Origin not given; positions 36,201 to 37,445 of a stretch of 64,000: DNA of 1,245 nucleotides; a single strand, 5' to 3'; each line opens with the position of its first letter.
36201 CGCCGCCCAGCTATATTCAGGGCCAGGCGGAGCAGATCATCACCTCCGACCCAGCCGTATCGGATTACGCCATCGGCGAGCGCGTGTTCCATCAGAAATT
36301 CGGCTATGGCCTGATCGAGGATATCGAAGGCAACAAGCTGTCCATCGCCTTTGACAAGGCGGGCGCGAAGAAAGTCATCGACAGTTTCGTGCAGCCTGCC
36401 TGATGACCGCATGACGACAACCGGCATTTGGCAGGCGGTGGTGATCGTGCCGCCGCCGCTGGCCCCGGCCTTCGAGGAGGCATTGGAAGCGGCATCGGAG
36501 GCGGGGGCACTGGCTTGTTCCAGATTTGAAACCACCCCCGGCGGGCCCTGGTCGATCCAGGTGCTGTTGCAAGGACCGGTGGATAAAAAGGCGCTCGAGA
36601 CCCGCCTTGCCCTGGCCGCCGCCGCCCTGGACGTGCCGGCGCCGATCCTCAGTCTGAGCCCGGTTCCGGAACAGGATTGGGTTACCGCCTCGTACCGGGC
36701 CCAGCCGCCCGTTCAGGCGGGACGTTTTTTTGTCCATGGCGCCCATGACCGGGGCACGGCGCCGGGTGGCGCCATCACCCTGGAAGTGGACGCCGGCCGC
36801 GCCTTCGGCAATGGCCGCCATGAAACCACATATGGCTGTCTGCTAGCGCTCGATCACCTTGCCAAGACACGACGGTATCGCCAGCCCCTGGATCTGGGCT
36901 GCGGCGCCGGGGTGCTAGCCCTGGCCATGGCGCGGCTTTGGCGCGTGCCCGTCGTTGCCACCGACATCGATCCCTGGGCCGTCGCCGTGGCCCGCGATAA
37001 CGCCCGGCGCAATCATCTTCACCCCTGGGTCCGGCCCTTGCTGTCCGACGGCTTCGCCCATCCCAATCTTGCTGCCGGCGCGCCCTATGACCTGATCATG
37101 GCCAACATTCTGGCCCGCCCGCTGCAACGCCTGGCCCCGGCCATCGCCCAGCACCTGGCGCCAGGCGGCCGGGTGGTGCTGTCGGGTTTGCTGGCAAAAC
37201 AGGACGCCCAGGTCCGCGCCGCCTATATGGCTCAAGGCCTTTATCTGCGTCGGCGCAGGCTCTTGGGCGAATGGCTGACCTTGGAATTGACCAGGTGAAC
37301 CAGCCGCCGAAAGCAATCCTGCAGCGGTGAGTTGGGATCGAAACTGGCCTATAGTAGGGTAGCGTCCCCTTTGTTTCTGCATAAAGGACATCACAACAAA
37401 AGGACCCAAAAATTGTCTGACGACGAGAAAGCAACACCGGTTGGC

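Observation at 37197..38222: Small low-GC insertion at the 3' end of prmA flanked by a ~105-nt duplication that rebuilds the prmA C-terminus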

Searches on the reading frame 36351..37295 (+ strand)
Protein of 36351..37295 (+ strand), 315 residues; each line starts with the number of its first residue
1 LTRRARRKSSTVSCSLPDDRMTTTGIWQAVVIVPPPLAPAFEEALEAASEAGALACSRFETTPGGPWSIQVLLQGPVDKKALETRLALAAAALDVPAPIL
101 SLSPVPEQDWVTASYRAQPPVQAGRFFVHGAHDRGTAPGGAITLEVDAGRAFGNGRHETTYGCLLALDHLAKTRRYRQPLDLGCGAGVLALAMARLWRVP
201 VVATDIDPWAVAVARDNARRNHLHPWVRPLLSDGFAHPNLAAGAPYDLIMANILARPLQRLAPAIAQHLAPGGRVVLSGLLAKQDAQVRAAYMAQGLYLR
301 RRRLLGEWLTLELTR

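Call 7: search_protein_families(library=pfam, proteins=[window:36351-37295:+], max_evalue=1)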
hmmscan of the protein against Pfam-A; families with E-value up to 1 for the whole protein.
window:36351-37295:+ (315 aa): 15 families
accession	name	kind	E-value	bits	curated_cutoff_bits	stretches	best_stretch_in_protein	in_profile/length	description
PF06325.19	PrmA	-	1e-51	176.6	22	1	80-314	67-294/296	Ribosomal protein L11 methyltransferase (PrmA)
PF05175.20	MTS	-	1.4e-10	41.5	23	1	162-252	19-105/170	Methyltransferase small domain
PF13649.12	Methyltransf_25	-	4.8e-10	40.4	27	1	180-273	2-97/97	Methyltransferase domain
PF13489.12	Methyltransf_23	-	4.3e-08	33.5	27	1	173-289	20-128/164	Methyltransferase domain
PF08242.18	Methyltransf_12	-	2.9e-07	31.6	30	1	180-275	1-98/98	Methyltransferase domain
PF13847.12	Methyltransf_31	-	4.8e-07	30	27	1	180-277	8-109/145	Methyltransferase domain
PF08241.18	Methyltransf_11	-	9.1e-07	29.9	21.2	1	180-276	1-94/95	Methyltransferase domain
PF01135.25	PCMT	-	5.1e-05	23.6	20.3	1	175-277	73-171/210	Protein-L-isoaspartate(D-aspartate) O-methyltransferase (PCMT)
PF00107.32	ADH_zinc_N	-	0.00092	19.6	31.8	1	265-309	75-114/129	Zinc-binding dehydrogenase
PF02475.24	TRM5-TYW2_MTfase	-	0.0038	17.6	28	1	180-233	41-95/164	TRM5/TYW2 methyltransferase domain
PF13578.12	Methyltransf_24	-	0.024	16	26.3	1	182-277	3-102/105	Methyltransferase domain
PF05958.17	tRNA_U5-meth_tr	-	0.052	13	23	1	177-223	203-248/357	tRNA (Uracil-5-)-methyltransferase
PF10294.15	Methyltransf_16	-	0.087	13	21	1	172-250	43-125/174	Lysine methyltransferase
PF09445.16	Methyltransf_15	-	0.28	11.2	22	1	180-224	5-48/165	RNA cap guanine-N2 methyltransferase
PF12847.13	Methyltransf_18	-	0.31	11.5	27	1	178-238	17-78/151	Methyltransferase domain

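Call 20: find_homologous_proteins(query=window:36411-37295:+, max_evalue=1e-60)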
Query window:36411-37295:+ (295 aa): 1092 proteins with E <= 1e-60 among 8000 candidates; the best 120 are listed.
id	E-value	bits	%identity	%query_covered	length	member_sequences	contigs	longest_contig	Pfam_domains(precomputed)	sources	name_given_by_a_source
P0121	5.3e-142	490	77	100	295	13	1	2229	PF13847.13,PF13489.13,PF06325.20,PF05175.21,PF13649.13,PF08242.19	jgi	jgi:ribosomal protein L11 methyltransferase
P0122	8.3e-141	486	75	100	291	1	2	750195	PF13847.13,PF13489.13,PF06325.20,PF05175.21,PF13649.13,PF08241.19,PF08242.19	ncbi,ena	-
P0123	1.9e-140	485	75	98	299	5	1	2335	PF13847.13,PF13489.13,PF06325.20,PF05175.21,PF13649.13,PF01135.26,PF08241.19,PF08242.19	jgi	-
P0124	3.8e-140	484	76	100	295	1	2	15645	PF13847.13,PF13489.13,PF06325.20,PF05175.21,PF13649.13,PF08242.19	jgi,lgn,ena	jgi:ribosomal protein L11 methyltransferase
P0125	8.4e-140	483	76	100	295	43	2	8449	PF13847.13,PF13489.13,PF06325.20,PF05175.21,PF13649.13,PF01135.26,PF08241.19,PF08242.19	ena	-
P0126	1.8e-136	472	74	100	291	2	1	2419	PF13489.13,PF06325.20,PF05175.21,PF13649.13,PF01135.26,PF08242.19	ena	-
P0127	4.1e-136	471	74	100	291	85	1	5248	PF13489.13,PF06325.20,PF05175.21,PF13649.13,PF01135.26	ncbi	ncbi:MAG: 50S ribosomal protein L11 methyltransferase [Alphaproteobacteria bacterium]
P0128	5.5e-136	471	74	100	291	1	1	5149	PF13489.13,PF06325.20,PF05175.21,PF13649.13,PF01135.26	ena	-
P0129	1.4e-135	469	74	100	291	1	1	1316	PF13489.13,PF06325.20,PF05175.21,PF13649.13,PF01135.26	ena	-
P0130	5.3e-135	467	74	100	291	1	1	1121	PF13489.13,PF06325.20,PF05175.21,PF13649.13,PF01135.26,PF08242.19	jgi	-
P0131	9.1e-135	467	74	99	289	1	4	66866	PF13847.13,PF13489.13,PF06325.20,PF05175.21,PF13649.13,PF08241.19,PF08242.19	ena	-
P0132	1.8e-133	462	73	100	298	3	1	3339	PF13847.13,PF13489.13,PF06325.20,PF05175.21,PF13649.13,PF08241.19,PF08242.19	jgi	jgi:ribosomal protein L11 methyltransferase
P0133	9.1e-132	457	73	98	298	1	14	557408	PF13847.13,PF13489.13,PF06325.20,PF05175.21,PF13649.13,PF02475.24,PF08241.19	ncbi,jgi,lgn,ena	-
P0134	6.9e-131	454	69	99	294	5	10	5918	PF13847.13,PF13489.13,PF06325.20,PF05175.21,PF13649.13,PF08242.19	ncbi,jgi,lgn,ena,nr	ncbi:MAG: 50S ribosomal protein L11 methyltransferase [Alphaproteobacteria bacterium]|jgi:ribosomal 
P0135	7.1e-131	454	72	100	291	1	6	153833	PF13847.13,PF13489.13,PF06325.20,PF05175.21,PF13649.13,PF01135.26,PF08241.19,PF08242.19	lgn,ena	-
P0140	1.4e-127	443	71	99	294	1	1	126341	PF13847.13,PF13489.13,PF06325.20,PF05175.21,PF13649.13,PF08241.19,PF08242.19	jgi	jgi:ribosomal protein L11 methyltransferase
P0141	1.8e-127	443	69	99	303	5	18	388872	PF13847.13,PF13489.13,PF06325.20,PF05175.21,PF13649.13,PF08241.19,PF08242.19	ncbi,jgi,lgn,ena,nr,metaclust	ncbi:MAG: 50S ribosomal protein L11 methyltransferase [Rhodospirillaceae bacterium]|jgi:ribosomal pr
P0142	2.6e-126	439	70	100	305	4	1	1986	PF13489.13,PF06325.20,PF05175.21,PF13649.13,PF08242.19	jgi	jgi:ribosomal protein L11 methyltransferase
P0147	8.8e-123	427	68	99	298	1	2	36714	PF13847.13,PF13489.13,PF06325.20,PF05175.21,PF13649.13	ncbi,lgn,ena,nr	ncbi:MAG: 50S ribosomal protein L11 methyltransferase [Proteobacteria bacterium]|nr:50S ribosomal pr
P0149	8.1e-121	421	70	96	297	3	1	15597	PF13489.13,PF06325.20,PF05175.21,PF13649.13,PF08242.19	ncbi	ncbi:MAG: 50S ribosomal protein L11 methyltransferase [Alphaproteobacteria bacterium]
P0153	1.1e-105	371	99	58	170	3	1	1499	PF13847.13,PF13489.13,PF06325.20,PF05175.21,PF13649.13,PF01135.26,PF08241.19,PF08242.19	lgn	-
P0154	1.4e-100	354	63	88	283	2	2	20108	PF13489.13,PF06325.20,PF05175.21,PF13649.13,PF08242.19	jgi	jgi:ribosomal protein L11 methyltransferase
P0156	2.7e-90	321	56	84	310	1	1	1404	PF13847.13,PF13489.13,PF06325.20,PF05175.21,PF13649.13,PF08241.19,PF08242.19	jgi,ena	jgi:ribosomal protein L11 methyltransferase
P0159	1.8e-85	305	54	100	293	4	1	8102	PF13847.13,PF13489.13,PF06325.20,PF05175.21,PF13649.13,PF08241.19,PF08242.19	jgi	jgi:ribosomal protein L11 methyltransferase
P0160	3.7e-85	304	52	99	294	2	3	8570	PF13489.13,PF06325.20,PF05175.21,PF13649.13,PF08242.19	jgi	jgi:ribosomal protein L11 methyltransferase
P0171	2.4e-81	291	54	99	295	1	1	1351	PF13847.13,PF13489.13,PF06325.20,PF05175.21,PF13649.13,PF08241.19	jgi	jgi:ribosomal protein L11 methyltransferase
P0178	4.2e-79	284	52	98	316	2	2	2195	PF13847.13,PF13489.13,PF06325.20,PF05175.21,PF13649.13,PF08241.19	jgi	jgi:ribosomal protein L11 methyltransferase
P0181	1.1e-78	282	52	96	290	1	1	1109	PF13847.13,PF13489.13,PF06325.20,PF05175.21,PF13649.13,PF08241.19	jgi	jgi:ribosomal protein L11 methyltransferase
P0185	2.7e-78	281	54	98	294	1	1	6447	PF13847.13,PF06325.20,PF05175.21,PF13649.13,PF08241.19,PF08242.19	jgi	jgi:ribosomal protein L11 methyltransferase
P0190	9.1e-78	279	51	98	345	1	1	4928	PF13847.13,PF13489.13,PF06325.20,PF05175.21,PF13649.13,PF08241.19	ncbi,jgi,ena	jgi:ribosomal protein L11 methyltransferase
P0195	2.5e-77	278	51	99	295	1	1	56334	PF13489.13,PF06325.20,PF05175.21,PF13649.13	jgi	jgi:ribosomal protein L11 methyltransferase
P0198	3.0e-77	278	52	97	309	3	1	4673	PF13489.13,PF06325.20,PF05175.21,PF13649.13,PF08241.19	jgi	jgi:ribosomal protein L11 methyltransferase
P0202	6.5e-77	277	51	99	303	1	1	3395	PF13489.13,PF06325.20,PF05175.21,PF13649.13,PF08241.19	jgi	jgi:ribosomal protein L11 methyltransferase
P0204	9.2e-77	276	55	92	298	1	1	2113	PF13847.13,PF06325.20,PF05175.21,PF13649.13,PF08241.19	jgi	jgi:ribosomal protein L11 methyltransferase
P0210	3.5e-76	274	54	89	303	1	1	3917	PF13847.13,PF13489.13,PF06325.20,PF05175.21,PF13649.13,PF08241.19,PF08242.19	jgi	jgi:ribosomal protein L11 methyltransferase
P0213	1.1e-75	273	52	89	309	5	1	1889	PF13489.13,PF06325.20,PF05175.21,PF13649.13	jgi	jgi:ribosomal protein L11 methyltransferase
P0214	1.2e-75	273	51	98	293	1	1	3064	PF13847.13,PF13489.13,PF06325.20,PF05175.21,PF13649.13,PF01135.26,PF08241.19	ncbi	ncbi:MAG: 50S ribosomal protein L11 methyltransferase [Alphaproteobacteria bacterium]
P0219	3.4e-75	271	53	87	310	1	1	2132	PF13847.13,PF13489.13,PF06325.20,PF05175.21,PF13649.13,PF08241.19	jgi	jgi:ribosomal protein L11 methyltransferase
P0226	8.9e-75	270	49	99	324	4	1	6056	PF13489.13,PF06325.20,PF05175.21,PF13649.13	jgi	jgi:ribosomal protein L11 methyltransferase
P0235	6.7e-74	267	54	90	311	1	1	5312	PF13847.13,PF13489.13,PF06325.20,PF05175.21,PF13649.13,PF08241.19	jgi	jgi:ribosomal protein L11 methyltransferase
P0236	7.3e-74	267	48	100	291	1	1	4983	PF06325.20,PF05175.21,PF13649.13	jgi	jgi:ribosomal protein L11 methyltransferase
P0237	7.8e-74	267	50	98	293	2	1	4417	PF13847.13,PF13489.13,PF06325.20,PF05175.21,PF13649.13,PF08241.19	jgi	jgi:ribosomal protein L11 methyltransferase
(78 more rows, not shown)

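Call 21: find_encoding_contigs(protein=P0122, flank=6000, max_places=2)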
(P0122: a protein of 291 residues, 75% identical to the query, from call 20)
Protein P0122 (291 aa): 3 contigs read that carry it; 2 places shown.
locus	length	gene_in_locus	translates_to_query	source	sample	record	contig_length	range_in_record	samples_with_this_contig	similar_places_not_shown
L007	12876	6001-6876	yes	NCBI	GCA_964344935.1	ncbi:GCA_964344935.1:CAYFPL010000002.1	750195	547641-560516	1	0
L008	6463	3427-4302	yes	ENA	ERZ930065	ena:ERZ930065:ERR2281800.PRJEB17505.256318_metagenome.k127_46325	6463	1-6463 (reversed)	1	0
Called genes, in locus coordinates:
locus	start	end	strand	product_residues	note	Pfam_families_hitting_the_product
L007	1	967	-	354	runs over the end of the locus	PF02653:BPD_transp_2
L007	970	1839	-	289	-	PF02653:BPD_transp_2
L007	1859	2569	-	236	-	PF13476:AAA_23 (weak), PF00005:ABC_tran, PF13304:AAA_21 (faint)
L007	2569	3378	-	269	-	PF00005:ABC_tran, PF13304:AAA_21 (faint), PF12399:BCA_ABC_TP_C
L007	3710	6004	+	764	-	PF00580:UvrD-helicase, PF01443:Viral_helicase1 (faint), PF13245:AAA_19, PF13604:AAA_30 (faint), PF13361:UvrD_C, PF13538:UvrD_C_2 (weak)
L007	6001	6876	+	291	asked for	PF06325:PrmA, PF05175:MTS, PF13489:Methyltransf_23, PF13847:Methyltransf_31 (weak), PF08241:Methyltransf_11 (faint), PF08242:Methyltransf_12 (weak), PF13649:Methyltransf_25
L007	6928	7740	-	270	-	PF00378:ECH_1, PF16113:ECH_2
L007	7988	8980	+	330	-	PF00005:ABC_tran, PF02463:SMC_N (weak), PF13304:AAA_21 (weak), PF08352:oligo_HPY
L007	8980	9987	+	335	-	PF00005:ABC_tran, PF08352:oligo_HPY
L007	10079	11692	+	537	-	PF00496:SBP_bac_5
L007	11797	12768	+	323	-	PF19300:BPD_transp_1_N, PF00528:BPD_transp_1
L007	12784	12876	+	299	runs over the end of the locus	PF12911:OppC_N, PF00528:BPD_transp_1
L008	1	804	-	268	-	?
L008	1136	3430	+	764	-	PF00580:UvrD-helicase, PF01443:Viral_helicase1 (faint), PF13245:AAA_19, PF13604:AAA_30 (faint), PF13361:UvrD_C, PF13538:UvrD_C_2 (weak)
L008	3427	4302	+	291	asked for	PF06325:PrmA, PF05175:MTS, PF13489:Methyltransf_23, PF13847:Methyltransf_31 (weak), PF08241:Methyltransf_11 (faint), PF08242:Methyltransf_12 (weak), PF13649:Methyltransf_25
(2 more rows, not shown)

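Call 22: find_encoding_contigs(protein=P0124, flank=6000, max_places=2)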
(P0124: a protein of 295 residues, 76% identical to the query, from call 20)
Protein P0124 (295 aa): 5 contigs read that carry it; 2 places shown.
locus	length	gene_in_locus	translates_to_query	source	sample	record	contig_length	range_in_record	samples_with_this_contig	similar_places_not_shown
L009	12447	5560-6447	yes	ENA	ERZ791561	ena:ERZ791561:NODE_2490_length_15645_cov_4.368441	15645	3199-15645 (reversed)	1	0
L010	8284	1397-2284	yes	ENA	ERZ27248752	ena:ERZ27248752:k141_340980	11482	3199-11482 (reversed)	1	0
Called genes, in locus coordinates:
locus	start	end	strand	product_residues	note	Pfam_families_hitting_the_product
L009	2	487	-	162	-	?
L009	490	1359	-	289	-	PF02653:BPD_transp_2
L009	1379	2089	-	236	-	PF13476:AAA_23 (weak), PF00005:ABC_tran, PF13304:AAA_21 (faint)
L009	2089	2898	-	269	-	PF00005:ABC_tran, PF13304:AAA_21 (faint), PF12399:BCA_ABC_TP_C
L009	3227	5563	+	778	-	PF00580:UvrD-helicase, PF13245:AAA_19, PF13604:AAA_30 (faint), PF01443:Viral_helicase1 (faint), PF13361:UvrD_C, PF13538:UvrD_C_2 (weak)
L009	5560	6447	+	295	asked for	PF06325:PrmA, PF05175:MTS, PF13489:Methyltransf_23, PF13847:Methyltransf_31 (weak), PF08242:Methyltransf_12 (weak), PF13649:Methyltransf_25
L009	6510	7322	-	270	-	PF00378:ECH_1, PF16113:ECH_2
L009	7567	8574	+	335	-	PF00005:ABC_tran, PF02463:SMC_N (weak), PF13304:AAA_21 (weak), PF08352:oligo_HPY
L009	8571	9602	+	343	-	PF00005:ABC_tran, PF08352:oligo_HPY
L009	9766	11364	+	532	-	PF00496:SBP_bac_5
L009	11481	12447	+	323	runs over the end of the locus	PF19300:BPD_transp_1_N (weak), PF00528:BPD_transp_1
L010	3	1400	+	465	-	?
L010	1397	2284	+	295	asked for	PF06325:PrmA, PF05175:MTS, PF13489:Methyltransf_23, PF13847:Methyltransf_31 (weak), PF08242:Methyltransf_12 (weak), PF13649:Methyltransf_25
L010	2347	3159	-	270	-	PF00378:ECH_1, PF16113:ECH_2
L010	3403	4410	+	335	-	PF00005:ABC_tran, PF02463:SMC_N (weak), PF13304:AAA_21 (weak), PF08352:oligo_HPY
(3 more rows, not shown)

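Call 23: find_encoding_contigs(protein=P0125, flank=6000, max_places=2)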
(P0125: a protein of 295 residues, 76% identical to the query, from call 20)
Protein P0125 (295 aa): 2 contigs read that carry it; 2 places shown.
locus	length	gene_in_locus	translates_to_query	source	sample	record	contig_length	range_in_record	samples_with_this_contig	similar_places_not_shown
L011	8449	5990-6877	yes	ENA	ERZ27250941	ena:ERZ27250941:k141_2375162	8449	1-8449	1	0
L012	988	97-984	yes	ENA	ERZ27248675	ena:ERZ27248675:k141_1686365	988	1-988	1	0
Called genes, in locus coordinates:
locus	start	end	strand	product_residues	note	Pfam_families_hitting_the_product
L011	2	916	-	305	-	?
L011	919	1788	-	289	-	PF02653:BPD_transp_2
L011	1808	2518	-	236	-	PF13476:AAA_23 (weak), PF00005:ABC_tran, PF13304:AAA_21 (faint)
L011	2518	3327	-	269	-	PF00005:ABC_tran, PF13304:AAA_21 (faint), PF12399:BCA_ABC_TP_C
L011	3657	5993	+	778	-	PF00580:UvrD-helicase, PF13245:AAA_19, PF13604:AAA_30 (faint), PF13361:UvrD_C, PF13538:UvrD_C_2 (faint)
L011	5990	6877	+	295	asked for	PF06325:PrmA, PF01135:PCMT (weak), PF05175:MTS, PF13489:Methyltransf_23, PF13847:Methyltransf_31 (weak), PF08241:Methyltransf_11 (faint), PF08242:Methyltransf_12 (weak), PF13649:Methyltransf_25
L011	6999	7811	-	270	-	PF00378:ECH_1, PF16113:ECH_2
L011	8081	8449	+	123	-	?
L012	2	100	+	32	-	?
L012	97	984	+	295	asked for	PF06325:PrmA, PF01135:PCMT (weak), PF05175:MTS, PF13489:Methyltransf_23, PF13847:Methyltransf_31 (weak), PF08241:Methyltransf_11 (faint), PF08242:Methyltransf_12 (weak), PF13649:Methyltransf_25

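Call 26: find_encoding_contigs(protein=P0153, flank=5000, max_places=4)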
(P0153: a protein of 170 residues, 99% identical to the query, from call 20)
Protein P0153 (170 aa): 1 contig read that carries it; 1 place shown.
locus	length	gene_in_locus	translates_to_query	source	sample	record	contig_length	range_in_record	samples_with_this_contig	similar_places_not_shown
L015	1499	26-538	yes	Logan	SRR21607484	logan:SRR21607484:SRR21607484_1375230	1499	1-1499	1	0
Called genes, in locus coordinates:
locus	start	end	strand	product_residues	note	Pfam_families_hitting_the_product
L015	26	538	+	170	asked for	PF06325:PrmA, PF05175:MTS, PF13489:Methyltransf_23, PF01135:PCMT (weak), PF13847:Methyltransf_31, PF08241:Methyltransf_11 (weak), PF08242:Methyltransf_12, PF13649:Methyltransf_25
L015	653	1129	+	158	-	-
